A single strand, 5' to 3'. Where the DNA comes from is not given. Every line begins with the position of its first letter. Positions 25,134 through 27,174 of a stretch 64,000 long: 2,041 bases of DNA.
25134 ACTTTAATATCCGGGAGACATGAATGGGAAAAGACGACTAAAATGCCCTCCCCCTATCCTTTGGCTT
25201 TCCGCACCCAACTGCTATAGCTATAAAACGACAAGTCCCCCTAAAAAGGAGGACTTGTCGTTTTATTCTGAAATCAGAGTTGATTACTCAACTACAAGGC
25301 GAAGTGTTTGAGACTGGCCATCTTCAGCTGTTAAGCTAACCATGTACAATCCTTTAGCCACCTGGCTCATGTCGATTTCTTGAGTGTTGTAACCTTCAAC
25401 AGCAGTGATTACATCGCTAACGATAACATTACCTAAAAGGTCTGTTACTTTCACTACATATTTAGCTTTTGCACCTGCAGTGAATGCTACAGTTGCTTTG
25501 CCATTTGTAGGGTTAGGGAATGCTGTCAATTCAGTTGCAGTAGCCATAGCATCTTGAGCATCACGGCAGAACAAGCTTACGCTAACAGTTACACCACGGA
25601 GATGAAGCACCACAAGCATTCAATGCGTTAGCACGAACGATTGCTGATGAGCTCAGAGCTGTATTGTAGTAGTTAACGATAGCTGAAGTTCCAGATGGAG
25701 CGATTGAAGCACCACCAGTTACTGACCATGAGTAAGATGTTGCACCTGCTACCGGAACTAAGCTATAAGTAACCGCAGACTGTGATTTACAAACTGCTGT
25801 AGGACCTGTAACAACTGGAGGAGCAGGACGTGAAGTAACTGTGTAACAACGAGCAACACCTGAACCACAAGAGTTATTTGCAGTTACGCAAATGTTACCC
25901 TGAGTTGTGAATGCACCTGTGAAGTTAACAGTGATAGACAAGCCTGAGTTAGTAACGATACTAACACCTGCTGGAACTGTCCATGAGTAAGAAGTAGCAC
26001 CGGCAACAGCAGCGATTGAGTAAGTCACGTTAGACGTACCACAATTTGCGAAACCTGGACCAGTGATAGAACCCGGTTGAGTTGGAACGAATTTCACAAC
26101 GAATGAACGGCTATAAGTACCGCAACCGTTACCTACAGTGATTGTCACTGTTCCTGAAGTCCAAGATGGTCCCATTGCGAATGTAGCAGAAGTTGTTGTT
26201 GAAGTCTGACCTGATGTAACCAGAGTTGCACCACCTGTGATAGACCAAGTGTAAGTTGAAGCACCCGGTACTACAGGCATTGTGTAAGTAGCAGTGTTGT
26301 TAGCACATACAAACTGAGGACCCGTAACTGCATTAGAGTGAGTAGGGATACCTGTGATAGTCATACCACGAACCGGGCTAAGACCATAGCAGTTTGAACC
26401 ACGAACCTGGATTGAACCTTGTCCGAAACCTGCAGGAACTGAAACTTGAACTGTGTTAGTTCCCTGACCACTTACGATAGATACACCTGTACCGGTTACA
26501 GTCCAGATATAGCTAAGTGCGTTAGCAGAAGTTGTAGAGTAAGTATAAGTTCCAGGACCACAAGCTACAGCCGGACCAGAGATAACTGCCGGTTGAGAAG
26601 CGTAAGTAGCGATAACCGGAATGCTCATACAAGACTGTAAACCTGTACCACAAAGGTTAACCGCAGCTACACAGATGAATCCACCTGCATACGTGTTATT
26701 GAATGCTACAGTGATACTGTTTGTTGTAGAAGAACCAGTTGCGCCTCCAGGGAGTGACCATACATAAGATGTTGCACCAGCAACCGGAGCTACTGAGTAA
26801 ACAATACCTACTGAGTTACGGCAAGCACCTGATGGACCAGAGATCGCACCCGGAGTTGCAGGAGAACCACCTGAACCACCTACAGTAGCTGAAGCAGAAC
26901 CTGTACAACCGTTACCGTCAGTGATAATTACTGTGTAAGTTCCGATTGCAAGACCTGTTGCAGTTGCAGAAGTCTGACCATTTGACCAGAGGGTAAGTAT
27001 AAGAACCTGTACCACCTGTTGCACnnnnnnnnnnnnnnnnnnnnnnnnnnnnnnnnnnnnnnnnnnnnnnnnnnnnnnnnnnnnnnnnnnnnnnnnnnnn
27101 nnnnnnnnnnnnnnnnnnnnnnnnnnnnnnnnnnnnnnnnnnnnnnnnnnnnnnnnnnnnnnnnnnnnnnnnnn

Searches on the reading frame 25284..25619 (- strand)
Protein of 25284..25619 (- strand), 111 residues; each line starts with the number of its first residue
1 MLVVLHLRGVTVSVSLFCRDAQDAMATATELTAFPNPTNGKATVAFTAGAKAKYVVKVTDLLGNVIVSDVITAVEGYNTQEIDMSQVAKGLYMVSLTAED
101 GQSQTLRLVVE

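Call 74: search_protein_families(library=pfam, proteins=[window:25284-25619:-], max_evalue=0.001)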
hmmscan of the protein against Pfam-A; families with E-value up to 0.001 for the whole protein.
window:25284-25619:- (111 aa): 2 families
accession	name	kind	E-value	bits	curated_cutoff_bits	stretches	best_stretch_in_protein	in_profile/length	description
PF18962.6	Por_Secre_tail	-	3e-13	50.3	27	1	34-104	2-70/75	Secretion system C-terminal sorting domain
PF11589.14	DUF3244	-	0.0002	21.7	25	1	51-101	39-88/96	Domain of unknown function (DUF3244)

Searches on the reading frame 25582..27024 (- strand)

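Call 45: search_protein_families(library=pfam, proteins=[window:25582-27024:-], max_evalue=0.01)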
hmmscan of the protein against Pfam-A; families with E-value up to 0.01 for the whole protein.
window:25582-27024:- (480 aa): 1 family
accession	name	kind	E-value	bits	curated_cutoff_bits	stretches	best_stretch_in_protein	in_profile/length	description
PF19408.5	PKD_6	-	1.9e-72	240.1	25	5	314-396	2-82/82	PKD-like domain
